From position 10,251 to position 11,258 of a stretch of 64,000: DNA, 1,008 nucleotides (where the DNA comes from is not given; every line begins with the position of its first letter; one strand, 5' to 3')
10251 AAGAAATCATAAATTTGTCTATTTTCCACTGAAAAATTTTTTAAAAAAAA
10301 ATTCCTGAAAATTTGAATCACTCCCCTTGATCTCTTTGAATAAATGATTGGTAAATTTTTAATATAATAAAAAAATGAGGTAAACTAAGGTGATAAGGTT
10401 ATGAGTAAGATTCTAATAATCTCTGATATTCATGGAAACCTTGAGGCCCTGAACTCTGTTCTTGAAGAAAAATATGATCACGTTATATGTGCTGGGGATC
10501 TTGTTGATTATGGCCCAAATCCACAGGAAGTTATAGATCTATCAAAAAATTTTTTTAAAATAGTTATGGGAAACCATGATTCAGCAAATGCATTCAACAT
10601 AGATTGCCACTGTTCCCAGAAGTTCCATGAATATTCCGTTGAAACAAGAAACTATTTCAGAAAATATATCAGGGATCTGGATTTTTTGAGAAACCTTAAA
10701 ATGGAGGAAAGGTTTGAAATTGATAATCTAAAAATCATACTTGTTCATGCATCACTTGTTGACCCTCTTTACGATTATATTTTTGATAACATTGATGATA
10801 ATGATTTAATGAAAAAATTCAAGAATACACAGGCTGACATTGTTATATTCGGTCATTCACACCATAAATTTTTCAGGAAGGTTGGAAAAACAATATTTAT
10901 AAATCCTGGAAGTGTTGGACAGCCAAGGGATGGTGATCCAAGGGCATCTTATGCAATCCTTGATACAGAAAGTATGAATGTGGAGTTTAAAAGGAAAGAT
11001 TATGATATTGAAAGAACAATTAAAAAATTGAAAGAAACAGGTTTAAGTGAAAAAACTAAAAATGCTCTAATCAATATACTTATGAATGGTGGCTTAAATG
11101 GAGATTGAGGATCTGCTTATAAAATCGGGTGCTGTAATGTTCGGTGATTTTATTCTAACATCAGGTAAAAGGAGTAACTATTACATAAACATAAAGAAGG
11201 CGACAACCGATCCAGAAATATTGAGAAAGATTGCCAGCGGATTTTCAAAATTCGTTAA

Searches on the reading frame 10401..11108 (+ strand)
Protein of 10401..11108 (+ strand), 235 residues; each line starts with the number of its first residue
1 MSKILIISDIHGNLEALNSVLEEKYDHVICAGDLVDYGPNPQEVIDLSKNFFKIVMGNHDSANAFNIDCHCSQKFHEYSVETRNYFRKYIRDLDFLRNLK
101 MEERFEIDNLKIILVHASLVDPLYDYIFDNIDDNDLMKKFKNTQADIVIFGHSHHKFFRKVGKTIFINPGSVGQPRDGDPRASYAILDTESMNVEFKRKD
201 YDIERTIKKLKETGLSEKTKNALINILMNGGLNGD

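Call 48: search_protein_families(library=pfam, proteins=[window:10401-11108:+], max_evalue=0.00001)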
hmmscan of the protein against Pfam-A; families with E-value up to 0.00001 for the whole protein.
window:10401-11108:+ (235 aa): 3 families
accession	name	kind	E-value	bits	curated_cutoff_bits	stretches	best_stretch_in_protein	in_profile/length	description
PF12850.12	Metallophos_2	-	6.3e-29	101.4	27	1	3-191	2-153/154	Calcineurin-like phosphoesterase superfamily domain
PF00149.33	Metallophos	-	1.5e-17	65.1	21.5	1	3-155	2-190/191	Calcineurin-like phosphoesterase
PF14582.11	Metallophos_3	-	2.2e-06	27.6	28.2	0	136-197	202-257/259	Metallophosphoesterase, calcineurin superfamily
